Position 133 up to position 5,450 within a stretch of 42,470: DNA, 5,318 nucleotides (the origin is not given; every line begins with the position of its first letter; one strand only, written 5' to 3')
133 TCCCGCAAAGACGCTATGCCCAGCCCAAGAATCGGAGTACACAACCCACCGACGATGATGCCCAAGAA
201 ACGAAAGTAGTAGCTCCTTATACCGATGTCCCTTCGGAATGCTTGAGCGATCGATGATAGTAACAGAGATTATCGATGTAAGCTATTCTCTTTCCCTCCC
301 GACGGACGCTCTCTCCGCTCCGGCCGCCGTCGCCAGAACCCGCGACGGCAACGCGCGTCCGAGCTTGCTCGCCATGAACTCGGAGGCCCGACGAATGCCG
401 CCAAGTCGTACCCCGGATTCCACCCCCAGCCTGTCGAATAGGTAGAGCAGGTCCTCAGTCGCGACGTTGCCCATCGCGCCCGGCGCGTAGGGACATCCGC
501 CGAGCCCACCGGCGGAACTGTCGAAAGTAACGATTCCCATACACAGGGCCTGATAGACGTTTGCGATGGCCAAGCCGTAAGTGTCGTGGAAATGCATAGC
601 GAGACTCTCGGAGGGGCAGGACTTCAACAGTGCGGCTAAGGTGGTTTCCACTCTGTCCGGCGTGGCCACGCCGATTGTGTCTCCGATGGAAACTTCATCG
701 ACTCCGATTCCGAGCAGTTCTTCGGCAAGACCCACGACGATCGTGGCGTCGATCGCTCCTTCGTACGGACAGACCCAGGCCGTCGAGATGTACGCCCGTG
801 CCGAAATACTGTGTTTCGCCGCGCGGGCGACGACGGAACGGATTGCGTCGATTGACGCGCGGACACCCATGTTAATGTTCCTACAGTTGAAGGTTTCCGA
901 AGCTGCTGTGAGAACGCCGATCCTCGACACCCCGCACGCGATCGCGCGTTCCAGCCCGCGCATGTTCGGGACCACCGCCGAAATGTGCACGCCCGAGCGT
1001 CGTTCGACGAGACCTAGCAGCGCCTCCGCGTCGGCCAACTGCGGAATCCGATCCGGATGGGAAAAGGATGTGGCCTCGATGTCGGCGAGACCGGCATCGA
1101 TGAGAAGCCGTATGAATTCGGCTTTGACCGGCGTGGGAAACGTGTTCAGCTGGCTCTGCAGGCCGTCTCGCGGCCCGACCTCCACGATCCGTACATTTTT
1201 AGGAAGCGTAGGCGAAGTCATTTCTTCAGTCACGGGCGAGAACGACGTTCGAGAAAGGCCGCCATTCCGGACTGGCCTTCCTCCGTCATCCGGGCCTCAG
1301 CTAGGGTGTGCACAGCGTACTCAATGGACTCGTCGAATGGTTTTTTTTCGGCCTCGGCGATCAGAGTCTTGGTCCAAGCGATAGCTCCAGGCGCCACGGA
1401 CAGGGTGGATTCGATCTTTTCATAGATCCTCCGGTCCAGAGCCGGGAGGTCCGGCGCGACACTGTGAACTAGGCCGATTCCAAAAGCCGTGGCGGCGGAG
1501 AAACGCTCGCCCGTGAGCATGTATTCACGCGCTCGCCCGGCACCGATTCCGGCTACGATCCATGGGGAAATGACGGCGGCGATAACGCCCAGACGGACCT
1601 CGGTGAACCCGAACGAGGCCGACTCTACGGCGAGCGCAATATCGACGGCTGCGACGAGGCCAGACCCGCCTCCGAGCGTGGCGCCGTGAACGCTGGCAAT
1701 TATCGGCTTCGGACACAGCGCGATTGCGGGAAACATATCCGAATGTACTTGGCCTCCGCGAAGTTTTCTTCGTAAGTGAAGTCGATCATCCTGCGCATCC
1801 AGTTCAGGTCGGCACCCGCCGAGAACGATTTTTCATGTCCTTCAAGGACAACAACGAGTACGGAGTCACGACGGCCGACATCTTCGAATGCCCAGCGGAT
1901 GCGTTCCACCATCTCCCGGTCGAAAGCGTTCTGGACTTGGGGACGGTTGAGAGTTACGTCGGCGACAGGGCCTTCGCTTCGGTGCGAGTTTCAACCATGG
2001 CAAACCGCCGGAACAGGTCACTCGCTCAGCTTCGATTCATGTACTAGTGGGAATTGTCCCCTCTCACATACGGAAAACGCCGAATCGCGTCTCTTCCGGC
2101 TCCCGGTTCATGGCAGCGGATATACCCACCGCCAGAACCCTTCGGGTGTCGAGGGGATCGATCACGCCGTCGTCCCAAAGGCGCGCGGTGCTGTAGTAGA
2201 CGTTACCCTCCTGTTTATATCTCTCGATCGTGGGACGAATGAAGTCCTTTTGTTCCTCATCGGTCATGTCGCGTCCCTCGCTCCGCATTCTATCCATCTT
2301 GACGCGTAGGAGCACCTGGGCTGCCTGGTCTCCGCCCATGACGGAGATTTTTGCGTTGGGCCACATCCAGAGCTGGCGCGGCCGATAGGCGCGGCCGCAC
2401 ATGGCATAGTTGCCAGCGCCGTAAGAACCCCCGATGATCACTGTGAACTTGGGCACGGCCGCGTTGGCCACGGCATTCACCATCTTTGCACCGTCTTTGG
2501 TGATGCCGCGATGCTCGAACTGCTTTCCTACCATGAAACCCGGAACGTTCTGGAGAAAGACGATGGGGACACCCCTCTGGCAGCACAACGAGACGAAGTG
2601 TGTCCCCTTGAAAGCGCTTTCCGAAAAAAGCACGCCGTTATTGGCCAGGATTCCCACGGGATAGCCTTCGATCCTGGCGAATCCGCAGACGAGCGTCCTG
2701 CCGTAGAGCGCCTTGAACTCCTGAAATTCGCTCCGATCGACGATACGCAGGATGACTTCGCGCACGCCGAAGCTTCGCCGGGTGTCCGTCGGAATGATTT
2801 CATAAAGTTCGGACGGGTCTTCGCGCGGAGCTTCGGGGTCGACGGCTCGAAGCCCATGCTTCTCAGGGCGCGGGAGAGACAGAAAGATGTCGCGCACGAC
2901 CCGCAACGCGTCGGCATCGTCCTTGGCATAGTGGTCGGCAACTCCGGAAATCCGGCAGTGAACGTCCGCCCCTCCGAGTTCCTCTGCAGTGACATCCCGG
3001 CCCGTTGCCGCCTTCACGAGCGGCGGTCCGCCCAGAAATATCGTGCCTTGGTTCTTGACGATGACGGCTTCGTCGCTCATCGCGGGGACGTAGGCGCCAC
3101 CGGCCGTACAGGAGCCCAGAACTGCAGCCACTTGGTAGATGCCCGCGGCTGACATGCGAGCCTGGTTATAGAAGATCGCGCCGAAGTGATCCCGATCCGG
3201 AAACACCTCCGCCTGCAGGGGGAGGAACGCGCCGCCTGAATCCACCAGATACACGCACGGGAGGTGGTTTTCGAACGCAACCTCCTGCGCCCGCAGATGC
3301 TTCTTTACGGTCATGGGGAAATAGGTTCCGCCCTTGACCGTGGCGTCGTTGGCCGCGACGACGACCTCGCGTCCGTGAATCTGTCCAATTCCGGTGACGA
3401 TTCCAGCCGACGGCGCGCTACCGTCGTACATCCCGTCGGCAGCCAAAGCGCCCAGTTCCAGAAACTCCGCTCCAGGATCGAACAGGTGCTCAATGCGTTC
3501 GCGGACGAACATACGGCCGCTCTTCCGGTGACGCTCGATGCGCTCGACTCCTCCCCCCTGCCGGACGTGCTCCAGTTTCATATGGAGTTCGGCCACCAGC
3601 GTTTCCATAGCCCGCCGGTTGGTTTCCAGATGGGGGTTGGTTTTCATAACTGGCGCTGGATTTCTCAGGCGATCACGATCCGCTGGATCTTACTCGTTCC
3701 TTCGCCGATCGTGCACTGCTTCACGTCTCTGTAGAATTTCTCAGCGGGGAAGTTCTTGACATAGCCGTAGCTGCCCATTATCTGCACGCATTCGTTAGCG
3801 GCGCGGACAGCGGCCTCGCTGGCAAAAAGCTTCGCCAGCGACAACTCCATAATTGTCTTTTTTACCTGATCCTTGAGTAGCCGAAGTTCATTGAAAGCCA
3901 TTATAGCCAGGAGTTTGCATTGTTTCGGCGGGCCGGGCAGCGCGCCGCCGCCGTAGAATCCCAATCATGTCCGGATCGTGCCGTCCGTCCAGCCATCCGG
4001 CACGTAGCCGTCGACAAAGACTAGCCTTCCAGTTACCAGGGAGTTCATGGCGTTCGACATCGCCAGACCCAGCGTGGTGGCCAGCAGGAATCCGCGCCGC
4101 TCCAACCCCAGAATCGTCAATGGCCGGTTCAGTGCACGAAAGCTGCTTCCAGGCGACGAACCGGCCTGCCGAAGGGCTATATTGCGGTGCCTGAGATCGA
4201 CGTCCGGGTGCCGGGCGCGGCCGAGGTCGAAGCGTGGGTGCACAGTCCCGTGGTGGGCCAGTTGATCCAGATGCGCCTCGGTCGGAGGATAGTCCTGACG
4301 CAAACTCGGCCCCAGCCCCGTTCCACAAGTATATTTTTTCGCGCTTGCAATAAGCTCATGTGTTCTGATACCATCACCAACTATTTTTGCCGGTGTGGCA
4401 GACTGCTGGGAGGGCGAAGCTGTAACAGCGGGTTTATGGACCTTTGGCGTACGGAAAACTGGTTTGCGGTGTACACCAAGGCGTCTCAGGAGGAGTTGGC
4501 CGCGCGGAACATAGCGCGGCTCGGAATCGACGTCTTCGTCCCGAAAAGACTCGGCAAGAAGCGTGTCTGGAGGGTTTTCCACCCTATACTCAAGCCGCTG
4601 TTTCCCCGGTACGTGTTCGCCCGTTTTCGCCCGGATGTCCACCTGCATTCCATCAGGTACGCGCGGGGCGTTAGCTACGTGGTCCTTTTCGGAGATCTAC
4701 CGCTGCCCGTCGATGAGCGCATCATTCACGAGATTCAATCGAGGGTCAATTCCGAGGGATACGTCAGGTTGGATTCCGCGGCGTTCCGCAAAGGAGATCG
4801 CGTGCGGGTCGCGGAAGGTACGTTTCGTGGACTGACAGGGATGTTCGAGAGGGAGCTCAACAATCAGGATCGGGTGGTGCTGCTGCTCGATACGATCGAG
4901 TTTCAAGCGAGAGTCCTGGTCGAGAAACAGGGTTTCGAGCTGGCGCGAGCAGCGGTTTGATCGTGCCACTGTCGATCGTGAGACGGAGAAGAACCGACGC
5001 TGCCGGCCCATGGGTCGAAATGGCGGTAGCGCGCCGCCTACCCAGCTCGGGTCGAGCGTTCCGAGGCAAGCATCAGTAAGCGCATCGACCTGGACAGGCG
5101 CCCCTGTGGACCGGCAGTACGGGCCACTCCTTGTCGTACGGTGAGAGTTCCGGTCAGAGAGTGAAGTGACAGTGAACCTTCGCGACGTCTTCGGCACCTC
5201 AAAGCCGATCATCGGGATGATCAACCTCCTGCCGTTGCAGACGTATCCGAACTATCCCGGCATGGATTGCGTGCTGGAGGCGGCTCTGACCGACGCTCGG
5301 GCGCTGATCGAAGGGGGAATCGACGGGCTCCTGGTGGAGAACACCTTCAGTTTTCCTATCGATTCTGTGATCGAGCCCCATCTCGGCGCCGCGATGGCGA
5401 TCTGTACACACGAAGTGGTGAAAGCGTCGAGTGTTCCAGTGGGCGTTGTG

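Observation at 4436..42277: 38-kb strictly co-directional 31-locus array headed by a specialised NusG paralog, with no conventional regulator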

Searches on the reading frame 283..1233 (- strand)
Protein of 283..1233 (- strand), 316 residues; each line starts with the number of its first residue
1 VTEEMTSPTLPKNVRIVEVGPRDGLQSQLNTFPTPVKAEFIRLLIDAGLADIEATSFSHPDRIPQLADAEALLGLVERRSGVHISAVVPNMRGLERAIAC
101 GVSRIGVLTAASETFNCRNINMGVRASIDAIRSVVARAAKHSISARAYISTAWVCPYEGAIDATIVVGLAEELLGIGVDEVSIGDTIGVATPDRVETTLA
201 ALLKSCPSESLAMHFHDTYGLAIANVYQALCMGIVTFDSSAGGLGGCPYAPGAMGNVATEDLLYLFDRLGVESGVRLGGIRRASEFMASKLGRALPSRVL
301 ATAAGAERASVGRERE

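Call 9: search_protein_families(library=pfam, max_evalue=0.01, proteins=[window:283-1233:-])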
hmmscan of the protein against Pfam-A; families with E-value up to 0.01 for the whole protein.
window:283-1233:- (316 aa): 1 family
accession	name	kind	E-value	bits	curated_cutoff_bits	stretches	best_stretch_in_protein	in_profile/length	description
PF00682.25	HMGL-like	-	6.2e-41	141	29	1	14-286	2-259/260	HMGL-like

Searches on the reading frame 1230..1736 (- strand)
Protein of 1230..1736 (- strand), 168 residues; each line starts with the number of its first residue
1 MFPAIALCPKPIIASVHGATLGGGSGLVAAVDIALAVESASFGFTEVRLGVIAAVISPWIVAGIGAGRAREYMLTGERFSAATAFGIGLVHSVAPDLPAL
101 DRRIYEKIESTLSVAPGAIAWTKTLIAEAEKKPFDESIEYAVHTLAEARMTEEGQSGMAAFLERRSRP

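Call 9: search_protein_families(library=pfam, max_evalue=0.01, proteins=[window:1230-1736:-])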
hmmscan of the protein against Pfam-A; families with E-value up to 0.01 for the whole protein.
window:1230-1736:- (168 aa): 2 families
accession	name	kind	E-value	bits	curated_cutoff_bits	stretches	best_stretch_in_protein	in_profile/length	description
PF00378.25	ECH_1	-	3e-25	89.4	27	1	4-166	83-245/251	Enoyl-CoA hydratase/isomerase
PF16113.10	ECH_2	-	2.2e-12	47.6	27.2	1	4-119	82-199/335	Enoyl-CoA hydratase/isomerase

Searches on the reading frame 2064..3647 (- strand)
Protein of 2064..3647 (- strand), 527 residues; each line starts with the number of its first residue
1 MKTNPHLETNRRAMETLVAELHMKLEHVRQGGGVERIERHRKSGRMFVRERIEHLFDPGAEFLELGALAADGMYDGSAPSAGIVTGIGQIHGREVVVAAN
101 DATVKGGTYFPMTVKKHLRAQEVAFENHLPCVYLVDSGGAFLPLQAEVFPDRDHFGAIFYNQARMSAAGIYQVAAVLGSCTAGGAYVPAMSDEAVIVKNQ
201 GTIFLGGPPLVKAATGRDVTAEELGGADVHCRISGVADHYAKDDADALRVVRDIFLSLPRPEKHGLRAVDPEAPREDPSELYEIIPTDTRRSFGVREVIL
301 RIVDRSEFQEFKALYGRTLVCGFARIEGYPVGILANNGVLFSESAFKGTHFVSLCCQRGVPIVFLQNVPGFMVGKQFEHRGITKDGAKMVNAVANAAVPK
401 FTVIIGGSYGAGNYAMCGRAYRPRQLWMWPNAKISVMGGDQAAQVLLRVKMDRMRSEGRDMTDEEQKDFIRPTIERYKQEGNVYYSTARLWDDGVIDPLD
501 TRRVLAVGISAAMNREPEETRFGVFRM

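Call 9: search_protein_families(library=pfam, max_evalue=0.01, proteins=[window:2064-3647:-])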
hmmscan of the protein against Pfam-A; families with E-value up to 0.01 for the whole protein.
window:2064-3647:- (527 aa): 3 families
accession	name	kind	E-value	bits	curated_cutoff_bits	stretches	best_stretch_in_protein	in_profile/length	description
PF01039.27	Carboxyl_trans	-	2e-153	512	22.3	1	40-516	2-482/493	Carboxyl transferase domain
PF03255.19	ACCA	-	2.1e-14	53.8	23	2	35-199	55-215/310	Acetyl co-enzyme A carboxylase carboxyltransferase-like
PF06833.16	MdcE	-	0.00034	20.8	32.7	1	357-455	25-122/196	Malonate decarboxylase gamma subunit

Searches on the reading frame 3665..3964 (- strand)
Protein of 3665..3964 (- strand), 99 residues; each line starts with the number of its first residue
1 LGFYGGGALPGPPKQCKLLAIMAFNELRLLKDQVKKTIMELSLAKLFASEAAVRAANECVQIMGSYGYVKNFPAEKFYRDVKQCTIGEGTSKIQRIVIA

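Call 9: search_protein_families(library=pfam, max_evalue=0.01, proteins=[window:3665-3964:-])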
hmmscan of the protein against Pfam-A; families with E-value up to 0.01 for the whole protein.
window:3665-3964:- (99 aa): 3 families
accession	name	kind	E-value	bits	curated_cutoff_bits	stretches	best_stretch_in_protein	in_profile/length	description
PF00441.29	Acyl-CoA_dh_1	-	4.1e-19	69.6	22.4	1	31-99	78-146/150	Acyl-CoA dehydrogenase, C-terminal domain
PF08028.16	Acyl-CoA_dh_2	-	6.4e-07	30.2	22.7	1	35-86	77-128/134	Acyl-CoA dehydrogenase, C-terminal domain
PF22924.1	ACOX_C_alpha1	-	0.0016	18.7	27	1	31-92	97-158/169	Acyl-CoA oxidase, C-alpha1 domain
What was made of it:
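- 3665..3964 (-): Truncated acyl-CoA dehydrogenase (C-terminal 99 aa only) at the left border of the array; a rearrangement scar. Pfam Acyl-CoA_dh_1, profile positions 78-146 only (call 9).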

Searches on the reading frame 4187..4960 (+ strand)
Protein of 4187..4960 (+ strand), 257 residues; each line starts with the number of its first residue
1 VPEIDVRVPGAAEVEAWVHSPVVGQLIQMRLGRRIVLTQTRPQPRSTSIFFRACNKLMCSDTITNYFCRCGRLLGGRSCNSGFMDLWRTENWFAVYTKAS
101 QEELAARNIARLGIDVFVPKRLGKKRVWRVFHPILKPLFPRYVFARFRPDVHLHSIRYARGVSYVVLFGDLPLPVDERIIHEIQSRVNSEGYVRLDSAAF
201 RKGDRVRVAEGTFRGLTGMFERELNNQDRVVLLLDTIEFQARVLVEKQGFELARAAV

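Call 8: search_protein_families(library=ncbifam, max_evalue=0.01, proteins=[window:4187-4960:+])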
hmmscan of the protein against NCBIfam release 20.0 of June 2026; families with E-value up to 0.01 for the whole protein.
window:4187-4960:+ (257 aa): 5 families
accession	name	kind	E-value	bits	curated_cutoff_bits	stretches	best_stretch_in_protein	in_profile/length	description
TIGR01955.1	RfaH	equivalog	5.5e-28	97.9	144.5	1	92-250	1-158/159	transcription/translation regulatory transformer protein RfaH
NF006534.0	PRK09014.1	equivalog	3.8e-22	78.9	124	1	90-251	2-160/162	transcription/translation regulatory transformer protein RfaH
NF033644.1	antiterm_UpxY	subfamily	5.6e-21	75.2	100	1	92-247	1-161/164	UpxY family transcription antiterminator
NF033641.1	antiterm_LoaP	exception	6.1e-11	42.7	125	1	92-240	1-154/166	antiterminator LoaP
TIGR00922.1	nusG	equivalog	7.6e-08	32.4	135.7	1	136-230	54-149/172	transcription termination/antitermination protein NusG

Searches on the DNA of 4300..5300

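Call 74: search_rna_families(source=window, start=4300, end=5300, threshold=evalue, max_evalue=10)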
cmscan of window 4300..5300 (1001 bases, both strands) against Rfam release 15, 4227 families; matches with E-value up to 10: 4.
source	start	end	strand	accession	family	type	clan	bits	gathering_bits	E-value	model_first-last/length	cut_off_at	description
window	4889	4986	+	RF03164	NiCo-AnGGAG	Cis-reg; riboswitch;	CL00122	18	64.5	0.77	1-89/89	no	NiCo-AnGGAG riboswitch aptamer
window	4678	4730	-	RF00221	SNORD43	Gene; snRNA; snoRNA; CD-box;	CL00059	16.8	45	2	1-64/64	no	Small nucleolar RNA SNORD43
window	4532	4624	-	RF02204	WT1-AS_2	Gene; lncRNA;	-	13.9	45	4.9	1-137/137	no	WT1 antisense RNA conserved region 2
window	5188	5255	-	RF03163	c4-a1b1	Gene; antisense;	CL00128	13.5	46.7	2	1-53/53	no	a1, b1 targets of C4 antisense RNA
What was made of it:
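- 4961..5165 (+): Leader between the paralog and the first cargo gene; conserved only around the ops element. There is no Rfam match, including JUMPstart, at E<=10 (call 74).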
